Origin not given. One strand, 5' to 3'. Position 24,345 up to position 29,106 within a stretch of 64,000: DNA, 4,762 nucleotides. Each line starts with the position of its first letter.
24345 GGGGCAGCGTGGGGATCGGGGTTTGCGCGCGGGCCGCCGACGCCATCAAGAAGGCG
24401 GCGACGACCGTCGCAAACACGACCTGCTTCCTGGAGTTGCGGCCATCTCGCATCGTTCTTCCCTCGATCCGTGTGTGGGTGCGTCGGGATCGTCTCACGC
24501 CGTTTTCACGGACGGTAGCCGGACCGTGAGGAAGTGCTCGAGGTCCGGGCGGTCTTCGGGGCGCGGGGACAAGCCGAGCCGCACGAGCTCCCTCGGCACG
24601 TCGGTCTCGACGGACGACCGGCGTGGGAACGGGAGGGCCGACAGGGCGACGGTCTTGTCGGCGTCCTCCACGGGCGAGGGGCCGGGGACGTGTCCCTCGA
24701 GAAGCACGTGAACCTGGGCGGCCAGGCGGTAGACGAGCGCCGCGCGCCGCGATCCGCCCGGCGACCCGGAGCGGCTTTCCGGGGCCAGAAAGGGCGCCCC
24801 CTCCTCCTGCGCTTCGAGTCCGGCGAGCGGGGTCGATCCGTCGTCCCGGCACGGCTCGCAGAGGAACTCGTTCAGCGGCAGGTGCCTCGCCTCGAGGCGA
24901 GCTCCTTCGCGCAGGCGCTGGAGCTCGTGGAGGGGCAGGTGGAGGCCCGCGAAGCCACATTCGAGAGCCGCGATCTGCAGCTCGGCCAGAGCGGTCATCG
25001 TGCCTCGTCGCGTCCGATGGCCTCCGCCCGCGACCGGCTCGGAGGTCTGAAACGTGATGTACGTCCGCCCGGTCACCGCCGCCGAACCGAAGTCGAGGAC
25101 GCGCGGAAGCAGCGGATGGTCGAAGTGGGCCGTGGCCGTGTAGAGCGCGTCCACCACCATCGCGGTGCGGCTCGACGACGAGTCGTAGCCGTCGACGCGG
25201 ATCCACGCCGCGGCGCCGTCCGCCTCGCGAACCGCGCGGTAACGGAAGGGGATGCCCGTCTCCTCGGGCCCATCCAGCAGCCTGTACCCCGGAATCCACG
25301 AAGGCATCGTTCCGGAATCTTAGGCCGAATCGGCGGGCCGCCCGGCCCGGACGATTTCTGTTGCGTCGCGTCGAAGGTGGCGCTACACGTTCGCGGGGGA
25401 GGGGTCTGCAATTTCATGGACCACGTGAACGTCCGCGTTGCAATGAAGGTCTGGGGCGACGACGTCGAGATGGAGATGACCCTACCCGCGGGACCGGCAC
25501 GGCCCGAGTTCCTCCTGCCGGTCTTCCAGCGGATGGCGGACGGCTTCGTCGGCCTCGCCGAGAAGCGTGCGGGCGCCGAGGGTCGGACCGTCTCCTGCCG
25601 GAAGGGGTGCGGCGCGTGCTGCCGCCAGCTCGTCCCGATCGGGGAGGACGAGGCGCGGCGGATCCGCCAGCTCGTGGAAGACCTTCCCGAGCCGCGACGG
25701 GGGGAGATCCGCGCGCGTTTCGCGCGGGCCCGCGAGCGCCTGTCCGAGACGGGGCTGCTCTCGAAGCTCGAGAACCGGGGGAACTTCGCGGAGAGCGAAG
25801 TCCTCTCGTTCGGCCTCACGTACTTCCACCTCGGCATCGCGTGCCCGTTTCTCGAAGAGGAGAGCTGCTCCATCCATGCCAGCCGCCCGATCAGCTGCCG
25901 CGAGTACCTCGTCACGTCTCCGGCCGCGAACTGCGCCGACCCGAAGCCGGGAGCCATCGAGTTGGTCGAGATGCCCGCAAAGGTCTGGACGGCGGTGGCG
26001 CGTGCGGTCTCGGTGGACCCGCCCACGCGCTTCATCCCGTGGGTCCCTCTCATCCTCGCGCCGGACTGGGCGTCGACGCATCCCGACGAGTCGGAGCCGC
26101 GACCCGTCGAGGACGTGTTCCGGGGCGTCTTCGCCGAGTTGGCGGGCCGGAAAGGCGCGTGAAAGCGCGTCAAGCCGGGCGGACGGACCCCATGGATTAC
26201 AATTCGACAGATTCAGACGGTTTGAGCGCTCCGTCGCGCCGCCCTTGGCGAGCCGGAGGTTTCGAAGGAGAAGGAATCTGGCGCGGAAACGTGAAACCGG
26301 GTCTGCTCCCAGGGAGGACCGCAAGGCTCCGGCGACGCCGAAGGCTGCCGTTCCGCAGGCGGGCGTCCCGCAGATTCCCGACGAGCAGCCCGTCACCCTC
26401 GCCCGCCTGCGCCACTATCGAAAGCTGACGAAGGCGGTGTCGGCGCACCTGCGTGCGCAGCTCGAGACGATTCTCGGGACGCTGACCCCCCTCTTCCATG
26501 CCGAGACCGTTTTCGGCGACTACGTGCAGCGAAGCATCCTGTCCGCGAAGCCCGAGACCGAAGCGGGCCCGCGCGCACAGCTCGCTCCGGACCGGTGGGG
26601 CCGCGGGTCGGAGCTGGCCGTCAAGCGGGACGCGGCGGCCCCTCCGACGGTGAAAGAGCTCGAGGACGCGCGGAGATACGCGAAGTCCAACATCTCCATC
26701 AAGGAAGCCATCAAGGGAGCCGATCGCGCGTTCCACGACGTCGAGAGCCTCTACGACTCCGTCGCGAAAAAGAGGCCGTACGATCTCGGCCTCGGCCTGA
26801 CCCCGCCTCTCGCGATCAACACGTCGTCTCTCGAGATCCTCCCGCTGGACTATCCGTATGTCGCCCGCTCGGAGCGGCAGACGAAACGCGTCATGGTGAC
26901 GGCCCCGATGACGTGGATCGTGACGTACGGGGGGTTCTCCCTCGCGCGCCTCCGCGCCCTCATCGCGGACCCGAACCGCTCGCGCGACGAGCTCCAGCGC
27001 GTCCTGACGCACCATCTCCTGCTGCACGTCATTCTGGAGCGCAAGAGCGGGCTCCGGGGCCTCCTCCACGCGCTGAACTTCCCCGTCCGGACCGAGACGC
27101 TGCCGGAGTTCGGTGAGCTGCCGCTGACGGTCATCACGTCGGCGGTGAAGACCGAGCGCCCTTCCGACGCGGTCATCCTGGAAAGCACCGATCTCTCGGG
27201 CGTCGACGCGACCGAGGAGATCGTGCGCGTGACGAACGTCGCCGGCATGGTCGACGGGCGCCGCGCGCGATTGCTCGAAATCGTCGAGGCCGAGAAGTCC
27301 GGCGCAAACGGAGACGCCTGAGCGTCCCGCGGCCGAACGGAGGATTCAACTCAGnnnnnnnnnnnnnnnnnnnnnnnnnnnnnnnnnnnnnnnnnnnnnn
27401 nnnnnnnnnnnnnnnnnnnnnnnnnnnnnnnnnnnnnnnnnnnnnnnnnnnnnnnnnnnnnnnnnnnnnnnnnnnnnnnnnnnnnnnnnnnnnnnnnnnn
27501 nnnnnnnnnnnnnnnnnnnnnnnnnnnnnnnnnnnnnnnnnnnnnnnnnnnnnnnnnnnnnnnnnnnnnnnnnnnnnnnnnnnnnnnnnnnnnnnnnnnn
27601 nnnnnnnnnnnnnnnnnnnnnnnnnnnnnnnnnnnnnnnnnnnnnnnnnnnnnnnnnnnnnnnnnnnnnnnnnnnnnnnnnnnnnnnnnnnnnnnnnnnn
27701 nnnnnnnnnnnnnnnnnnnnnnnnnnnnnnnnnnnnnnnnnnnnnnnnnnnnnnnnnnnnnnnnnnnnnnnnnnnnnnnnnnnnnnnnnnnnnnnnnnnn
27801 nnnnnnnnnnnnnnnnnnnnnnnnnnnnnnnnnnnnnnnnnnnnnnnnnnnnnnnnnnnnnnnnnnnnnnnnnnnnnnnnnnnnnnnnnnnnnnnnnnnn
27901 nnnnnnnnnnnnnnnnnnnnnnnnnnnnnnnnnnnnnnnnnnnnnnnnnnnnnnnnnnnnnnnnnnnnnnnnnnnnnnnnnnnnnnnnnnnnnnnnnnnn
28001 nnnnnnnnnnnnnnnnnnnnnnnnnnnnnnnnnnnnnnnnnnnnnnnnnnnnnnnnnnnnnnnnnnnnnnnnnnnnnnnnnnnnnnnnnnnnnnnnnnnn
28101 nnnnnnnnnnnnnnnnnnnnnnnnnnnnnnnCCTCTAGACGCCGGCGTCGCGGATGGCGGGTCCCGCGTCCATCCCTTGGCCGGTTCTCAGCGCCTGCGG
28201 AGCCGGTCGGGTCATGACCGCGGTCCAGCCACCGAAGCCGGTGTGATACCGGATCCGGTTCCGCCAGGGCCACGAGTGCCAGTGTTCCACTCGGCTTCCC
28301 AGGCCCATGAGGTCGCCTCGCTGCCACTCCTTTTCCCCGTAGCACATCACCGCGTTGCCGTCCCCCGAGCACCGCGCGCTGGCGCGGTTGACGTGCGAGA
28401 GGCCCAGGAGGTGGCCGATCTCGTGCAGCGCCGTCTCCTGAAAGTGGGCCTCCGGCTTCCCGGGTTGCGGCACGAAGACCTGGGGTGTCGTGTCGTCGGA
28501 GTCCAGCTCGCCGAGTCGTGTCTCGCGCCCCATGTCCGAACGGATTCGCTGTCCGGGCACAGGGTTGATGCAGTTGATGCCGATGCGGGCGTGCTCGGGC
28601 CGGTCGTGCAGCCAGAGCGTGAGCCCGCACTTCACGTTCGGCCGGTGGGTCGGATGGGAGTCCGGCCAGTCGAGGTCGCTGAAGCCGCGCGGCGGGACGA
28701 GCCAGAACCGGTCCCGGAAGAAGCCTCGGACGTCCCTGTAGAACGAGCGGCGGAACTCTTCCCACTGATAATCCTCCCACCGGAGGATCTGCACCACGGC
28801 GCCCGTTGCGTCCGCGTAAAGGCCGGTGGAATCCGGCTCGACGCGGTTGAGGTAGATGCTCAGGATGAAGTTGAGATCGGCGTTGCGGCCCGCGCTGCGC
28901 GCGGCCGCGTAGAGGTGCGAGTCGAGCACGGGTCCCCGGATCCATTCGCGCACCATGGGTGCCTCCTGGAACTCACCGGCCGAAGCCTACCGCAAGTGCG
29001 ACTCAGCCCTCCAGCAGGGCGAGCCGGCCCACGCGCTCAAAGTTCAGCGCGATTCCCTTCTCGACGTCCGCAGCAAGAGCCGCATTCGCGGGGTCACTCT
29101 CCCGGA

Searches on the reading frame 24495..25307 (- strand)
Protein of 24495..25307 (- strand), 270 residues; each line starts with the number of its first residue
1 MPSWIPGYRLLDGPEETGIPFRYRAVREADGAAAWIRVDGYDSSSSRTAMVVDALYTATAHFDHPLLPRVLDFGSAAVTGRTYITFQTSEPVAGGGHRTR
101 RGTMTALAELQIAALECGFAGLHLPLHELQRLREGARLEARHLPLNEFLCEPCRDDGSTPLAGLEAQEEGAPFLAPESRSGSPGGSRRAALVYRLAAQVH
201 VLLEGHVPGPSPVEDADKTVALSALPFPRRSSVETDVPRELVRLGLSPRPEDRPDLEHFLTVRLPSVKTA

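Call 3: search_protein_families(library=pfam, proteins=[window:24495-25307:-], max_evalue=1)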
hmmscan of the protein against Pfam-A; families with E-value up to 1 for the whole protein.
window:24495-25307:- (270 aa): 0 families
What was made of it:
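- On Hanks-type protein kinase (gene 24495-25307): No Pfam hit (call 3).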

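Call 5: search_protein_families(library=ncbifam, proteins=[window:24495-25307:-], max_evalue=1)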
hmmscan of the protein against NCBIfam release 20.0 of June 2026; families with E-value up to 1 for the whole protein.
window:24495-25307:- (270 aa): 0 families

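Call 55: search_protein_families(library=padloc, proteins=[window:24495-25307:-], max_evalue=0.1)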
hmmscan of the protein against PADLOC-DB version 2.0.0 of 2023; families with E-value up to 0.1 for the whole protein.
window:24495-25307:- (270 aa): 1 family
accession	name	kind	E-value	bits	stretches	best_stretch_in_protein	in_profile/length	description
PDLC04050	PD-T4-6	-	0.026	11.4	0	58-107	116-163/480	-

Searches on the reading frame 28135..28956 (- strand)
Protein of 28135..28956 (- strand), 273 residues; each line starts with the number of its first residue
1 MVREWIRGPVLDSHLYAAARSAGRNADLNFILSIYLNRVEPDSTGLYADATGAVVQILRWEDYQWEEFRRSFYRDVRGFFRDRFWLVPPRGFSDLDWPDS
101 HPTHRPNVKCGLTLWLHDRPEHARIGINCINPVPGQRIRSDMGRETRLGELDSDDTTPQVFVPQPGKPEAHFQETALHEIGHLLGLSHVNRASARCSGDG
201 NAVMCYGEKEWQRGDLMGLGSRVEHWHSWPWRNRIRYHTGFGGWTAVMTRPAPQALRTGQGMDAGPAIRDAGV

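Call 3: search_protein_families(library=pfam, proteins=[window:28135-28956:-], max_evalue=1)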
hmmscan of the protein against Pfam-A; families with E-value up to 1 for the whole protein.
window:28135-28956:- (273 aa): 8 families
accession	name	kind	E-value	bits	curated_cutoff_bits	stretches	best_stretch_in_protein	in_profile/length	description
PF00413.30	Peptidase_M10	-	0.00024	21.4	24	1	168-194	104-130/159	Matrixin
PF16313.11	DUF4953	-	0.0019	17.9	24.2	1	171-197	12-38/316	Met-zincin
PF13583.11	Reprolysin_4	-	0.0085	16.2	22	1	175-210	138-179/203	Metallo-peptidase family M12B Reprolysin-like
PF13582.12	Reprolysin_3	-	0.022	15.7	22.4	1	173-188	107-122/123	Metallo-peptidase family M12B Reprolysin-like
PF07998.17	Peptidase_M54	-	0.063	13.7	24.4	1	176-191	149-164/194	Peptidase family M54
PF13688.12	Reprolysin_5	-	0.094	13.4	27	1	174-202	143-182/196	Metallo-peptidase family M12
PF12044.14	Metallopep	-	0.13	11.3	27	1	176-190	318-332/427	Putative peptidase family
PF05572.19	Peptidase_M43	-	0.16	12.4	23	1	170-200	66-95/152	Pregnancy-associated plasma protein-A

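Call 5: search_protein_families(library=ncbifam, proteins=[window:28135-28956:-], max_evalue=1)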
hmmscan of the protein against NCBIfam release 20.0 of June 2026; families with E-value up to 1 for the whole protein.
window:28135-28956:- (273 aa): 6 families
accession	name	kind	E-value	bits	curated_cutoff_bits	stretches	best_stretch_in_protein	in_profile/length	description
NF038115.1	SVAGG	subfamily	0.00058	19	150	1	175-207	177-209/407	SVAGG family GlyGly-CTERM protein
NF041905.1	MXAN_2677_2678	equivalog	0.0011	18.1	250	1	172-194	184-206/283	myxosortase-dependent metalloprotease, MXAN_2677/MXAN_2678 family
NF033823.0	archmetzin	subfamily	0.0091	16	145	1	173-191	123-141/170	archaemetzincin family Zn-dependent metalloprotease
NF038122.1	metallo_LGF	subfamily_domain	0.028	14.5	80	1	170-187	141-158/274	NF038122 family metalloprotease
TIGR03952.1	metzin_BF0631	equivalog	0.14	11.1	208.1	1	169-190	229-250/351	zinc-dependent metalloproteinase lipoprotein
NF035945.1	Zn_serralysin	subfamily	0.21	10.7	500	1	172-194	161-183/462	serralysin family metalloprotease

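Call 55: search_protein_families(library=padloc, proteins=[window:28135-28956:-], max_evalue=0.1)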
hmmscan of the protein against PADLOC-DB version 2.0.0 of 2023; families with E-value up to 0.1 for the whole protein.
window:28135-28956:- (273 aa): 0 families
